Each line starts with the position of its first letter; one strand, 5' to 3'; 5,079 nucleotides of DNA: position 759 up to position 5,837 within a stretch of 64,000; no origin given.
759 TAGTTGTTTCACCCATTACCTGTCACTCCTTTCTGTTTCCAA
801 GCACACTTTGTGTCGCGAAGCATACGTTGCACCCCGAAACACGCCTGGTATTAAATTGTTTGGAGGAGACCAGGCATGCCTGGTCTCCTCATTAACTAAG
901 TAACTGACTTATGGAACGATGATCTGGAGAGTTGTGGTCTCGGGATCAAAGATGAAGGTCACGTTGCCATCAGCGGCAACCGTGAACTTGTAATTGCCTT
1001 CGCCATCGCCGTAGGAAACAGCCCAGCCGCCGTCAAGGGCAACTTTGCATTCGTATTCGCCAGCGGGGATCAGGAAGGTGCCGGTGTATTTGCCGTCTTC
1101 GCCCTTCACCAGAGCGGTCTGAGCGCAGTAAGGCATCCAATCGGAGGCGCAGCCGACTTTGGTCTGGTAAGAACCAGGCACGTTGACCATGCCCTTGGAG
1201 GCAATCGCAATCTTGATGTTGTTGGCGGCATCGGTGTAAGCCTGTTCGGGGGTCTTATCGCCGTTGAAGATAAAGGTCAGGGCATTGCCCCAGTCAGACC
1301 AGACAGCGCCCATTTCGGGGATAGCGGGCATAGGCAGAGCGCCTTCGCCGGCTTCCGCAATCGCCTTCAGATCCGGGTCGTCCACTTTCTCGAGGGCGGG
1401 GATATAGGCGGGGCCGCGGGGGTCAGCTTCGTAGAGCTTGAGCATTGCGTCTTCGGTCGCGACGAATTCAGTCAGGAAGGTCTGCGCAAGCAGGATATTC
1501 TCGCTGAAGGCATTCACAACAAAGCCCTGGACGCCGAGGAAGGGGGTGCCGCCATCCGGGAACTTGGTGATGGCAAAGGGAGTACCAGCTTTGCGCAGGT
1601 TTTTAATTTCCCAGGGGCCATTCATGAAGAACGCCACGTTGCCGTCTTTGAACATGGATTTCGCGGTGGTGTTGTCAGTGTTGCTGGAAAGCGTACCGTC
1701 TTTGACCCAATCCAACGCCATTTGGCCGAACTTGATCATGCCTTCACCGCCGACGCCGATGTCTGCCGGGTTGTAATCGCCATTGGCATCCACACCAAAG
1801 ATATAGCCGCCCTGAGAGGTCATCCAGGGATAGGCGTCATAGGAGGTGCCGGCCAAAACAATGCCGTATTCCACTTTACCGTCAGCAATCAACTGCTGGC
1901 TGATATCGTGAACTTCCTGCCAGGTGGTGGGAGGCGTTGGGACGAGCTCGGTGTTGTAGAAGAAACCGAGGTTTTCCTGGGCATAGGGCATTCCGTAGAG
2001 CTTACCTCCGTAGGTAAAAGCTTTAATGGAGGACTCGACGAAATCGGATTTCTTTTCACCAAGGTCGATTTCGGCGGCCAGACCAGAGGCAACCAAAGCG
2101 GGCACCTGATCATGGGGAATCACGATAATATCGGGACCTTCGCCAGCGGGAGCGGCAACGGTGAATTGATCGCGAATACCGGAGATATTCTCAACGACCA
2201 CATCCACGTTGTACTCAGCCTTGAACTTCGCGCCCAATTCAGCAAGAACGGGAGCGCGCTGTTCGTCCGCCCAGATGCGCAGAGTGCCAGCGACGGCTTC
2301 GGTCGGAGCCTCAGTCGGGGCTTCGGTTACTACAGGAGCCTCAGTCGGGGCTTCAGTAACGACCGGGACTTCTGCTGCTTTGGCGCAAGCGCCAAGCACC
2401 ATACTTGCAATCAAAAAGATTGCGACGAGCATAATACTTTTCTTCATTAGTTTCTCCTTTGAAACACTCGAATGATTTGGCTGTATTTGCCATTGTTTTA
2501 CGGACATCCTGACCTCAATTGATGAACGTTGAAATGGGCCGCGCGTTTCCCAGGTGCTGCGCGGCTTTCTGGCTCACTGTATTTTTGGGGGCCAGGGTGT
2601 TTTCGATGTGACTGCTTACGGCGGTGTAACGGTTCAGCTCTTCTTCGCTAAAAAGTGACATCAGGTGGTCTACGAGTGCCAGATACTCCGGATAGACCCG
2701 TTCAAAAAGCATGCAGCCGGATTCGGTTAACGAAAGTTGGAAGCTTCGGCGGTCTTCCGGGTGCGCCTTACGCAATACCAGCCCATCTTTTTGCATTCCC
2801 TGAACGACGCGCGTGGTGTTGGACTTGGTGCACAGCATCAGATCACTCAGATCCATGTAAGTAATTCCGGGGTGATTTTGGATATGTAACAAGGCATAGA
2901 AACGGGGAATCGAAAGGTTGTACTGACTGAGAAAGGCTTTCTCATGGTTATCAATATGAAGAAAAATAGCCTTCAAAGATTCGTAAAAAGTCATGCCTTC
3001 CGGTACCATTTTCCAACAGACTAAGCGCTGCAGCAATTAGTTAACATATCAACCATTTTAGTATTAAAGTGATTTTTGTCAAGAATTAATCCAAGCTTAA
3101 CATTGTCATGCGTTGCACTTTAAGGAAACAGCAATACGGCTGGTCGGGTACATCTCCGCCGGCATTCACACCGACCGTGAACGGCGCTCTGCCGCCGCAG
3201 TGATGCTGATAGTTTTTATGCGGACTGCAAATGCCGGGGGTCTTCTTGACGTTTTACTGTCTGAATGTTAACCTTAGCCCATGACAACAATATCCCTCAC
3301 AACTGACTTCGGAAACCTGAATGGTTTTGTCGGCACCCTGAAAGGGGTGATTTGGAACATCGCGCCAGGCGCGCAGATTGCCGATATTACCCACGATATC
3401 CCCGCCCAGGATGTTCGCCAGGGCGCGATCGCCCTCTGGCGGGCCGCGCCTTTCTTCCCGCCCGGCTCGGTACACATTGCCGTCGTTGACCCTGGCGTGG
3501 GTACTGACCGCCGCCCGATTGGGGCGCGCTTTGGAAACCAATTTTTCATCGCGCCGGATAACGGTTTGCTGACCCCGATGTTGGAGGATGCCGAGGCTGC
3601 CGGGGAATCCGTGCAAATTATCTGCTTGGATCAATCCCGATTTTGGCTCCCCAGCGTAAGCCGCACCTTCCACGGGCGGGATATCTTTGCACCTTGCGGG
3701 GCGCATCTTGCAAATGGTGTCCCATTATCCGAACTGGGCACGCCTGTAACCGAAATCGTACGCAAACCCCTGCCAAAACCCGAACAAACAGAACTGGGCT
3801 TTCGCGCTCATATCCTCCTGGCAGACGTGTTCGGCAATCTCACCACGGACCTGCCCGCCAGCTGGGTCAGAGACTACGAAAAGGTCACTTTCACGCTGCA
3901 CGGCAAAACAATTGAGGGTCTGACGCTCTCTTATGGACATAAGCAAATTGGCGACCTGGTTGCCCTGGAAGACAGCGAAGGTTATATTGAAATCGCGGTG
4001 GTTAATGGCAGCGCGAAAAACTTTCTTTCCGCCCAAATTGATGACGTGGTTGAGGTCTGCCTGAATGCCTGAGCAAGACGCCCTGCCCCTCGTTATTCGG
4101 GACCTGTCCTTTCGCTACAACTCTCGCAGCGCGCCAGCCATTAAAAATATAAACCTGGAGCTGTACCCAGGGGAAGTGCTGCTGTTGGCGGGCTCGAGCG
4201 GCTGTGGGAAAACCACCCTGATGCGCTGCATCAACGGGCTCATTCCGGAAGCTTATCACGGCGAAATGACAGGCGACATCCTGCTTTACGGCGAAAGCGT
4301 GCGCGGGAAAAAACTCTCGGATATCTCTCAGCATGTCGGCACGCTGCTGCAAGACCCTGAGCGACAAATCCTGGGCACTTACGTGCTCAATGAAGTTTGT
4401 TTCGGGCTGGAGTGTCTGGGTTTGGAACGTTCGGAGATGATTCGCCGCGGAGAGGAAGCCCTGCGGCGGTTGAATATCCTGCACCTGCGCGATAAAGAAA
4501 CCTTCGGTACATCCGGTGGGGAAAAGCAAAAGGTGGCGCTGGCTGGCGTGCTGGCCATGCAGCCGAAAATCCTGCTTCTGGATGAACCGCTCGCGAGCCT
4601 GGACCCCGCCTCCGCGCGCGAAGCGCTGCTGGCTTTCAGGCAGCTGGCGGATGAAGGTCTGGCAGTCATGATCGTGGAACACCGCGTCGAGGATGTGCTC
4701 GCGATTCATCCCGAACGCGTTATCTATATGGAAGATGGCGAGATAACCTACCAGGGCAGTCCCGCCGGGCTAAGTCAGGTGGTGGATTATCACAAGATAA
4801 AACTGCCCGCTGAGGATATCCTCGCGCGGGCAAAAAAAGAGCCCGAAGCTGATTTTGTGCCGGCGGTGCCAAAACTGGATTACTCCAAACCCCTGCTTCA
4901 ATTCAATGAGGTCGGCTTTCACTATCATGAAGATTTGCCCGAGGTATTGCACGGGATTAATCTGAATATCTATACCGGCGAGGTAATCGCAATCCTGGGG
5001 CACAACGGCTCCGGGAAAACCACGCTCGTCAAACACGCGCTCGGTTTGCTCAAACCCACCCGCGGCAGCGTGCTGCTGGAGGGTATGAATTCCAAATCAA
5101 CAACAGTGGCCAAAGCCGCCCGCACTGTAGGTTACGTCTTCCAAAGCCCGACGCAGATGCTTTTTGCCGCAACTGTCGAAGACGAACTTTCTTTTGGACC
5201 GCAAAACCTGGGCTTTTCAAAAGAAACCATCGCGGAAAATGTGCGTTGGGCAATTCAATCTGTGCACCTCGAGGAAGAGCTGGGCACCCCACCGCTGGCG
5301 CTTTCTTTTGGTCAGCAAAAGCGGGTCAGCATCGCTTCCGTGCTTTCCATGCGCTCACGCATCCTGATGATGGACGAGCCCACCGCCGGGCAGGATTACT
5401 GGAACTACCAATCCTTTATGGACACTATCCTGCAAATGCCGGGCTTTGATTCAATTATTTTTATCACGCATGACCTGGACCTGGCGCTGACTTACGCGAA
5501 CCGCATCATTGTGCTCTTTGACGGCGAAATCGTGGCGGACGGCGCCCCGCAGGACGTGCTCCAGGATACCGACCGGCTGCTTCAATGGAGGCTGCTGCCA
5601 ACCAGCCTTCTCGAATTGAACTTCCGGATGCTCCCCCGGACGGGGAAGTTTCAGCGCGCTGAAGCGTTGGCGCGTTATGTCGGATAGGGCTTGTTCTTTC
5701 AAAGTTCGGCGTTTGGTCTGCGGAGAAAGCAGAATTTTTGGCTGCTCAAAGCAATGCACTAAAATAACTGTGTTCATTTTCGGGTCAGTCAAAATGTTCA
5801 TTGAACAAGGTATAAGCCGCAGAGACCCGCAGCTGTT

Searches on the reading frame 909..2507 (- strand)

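Call 59: search_protein_families(library=pfam, proteins=[window:909-2507:-], max_evalue=0.00001)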
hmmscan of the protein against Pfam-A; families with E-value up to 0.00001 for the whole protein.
window:909-2507:- (532 aa): 3 families
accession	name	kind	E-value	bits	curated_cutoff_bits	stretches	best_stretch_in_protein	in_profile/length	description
PF13416.11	SBP_bac_8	-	7.9e-46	157.5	27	1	91-377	2-267/279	Bacterial extracellular solute-binding protein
PF01547.30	SBP_bac_1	-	4.3e-30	106.2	26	1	87-352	9-303/307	Bacterial extracellular solute-binding protein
PF22058.2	X25_BaPul_like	-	5.9e-25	87.6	27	1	441-525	2-85/87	Pullulanase X25 domain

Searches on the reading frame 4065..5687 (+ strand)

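Call 59: search_protein_families(library=pfam, proteins=[window:4065-5687:+], max_evalue=0.00001)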
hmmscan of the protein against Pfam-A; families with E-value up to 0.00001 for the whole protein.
window:4065-5687:+ (540 aa): 10 families
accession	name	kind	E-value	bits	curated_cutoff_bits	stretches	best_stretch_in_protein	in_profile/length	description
PF00005.33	ABC_tran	-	8e-59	198.6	25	2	295-441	1-137/137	ABC transporter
PF13304.12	AAA_21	-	3.8e-09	37.5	27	0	150-194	239-286/304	AAA domain, putative AbiEii toxin, Type IV TA system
PF13401.12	AAA_22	-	2e-07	31.8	27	0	38-137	7-83/130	AAA domain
PF02463.25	SMC_N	-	4.8e-07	29.9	40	0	306-469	25-197/220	RecF/RecN/SMC N terminal domain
PF13476.12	AAA_23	-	7.8e-07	30.4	27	0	304-322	18-36/201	AAA domain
PF13191.12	AAA_16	-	1.1e-06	29.7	32.6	0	304-341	23-59/167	AAA ATPase domain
PF01078.27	Mg_chelatase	-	1.8e-06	28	20.3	0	38-68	24-54/207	Magnesium chelatase, subunit ChlI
PF13245.12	AAA_19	-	4.6e-06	27.3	25.1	0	304-383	10-80/134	AAA domain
PF13555.12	AAA_29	-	5.5e-06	26.5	27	0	303-331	20-48/61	P-loop containing region of AAA domain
PF05729.18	NACHT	-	9.9e-06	25.9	26.7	0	307-324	2-19/167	NACHT domain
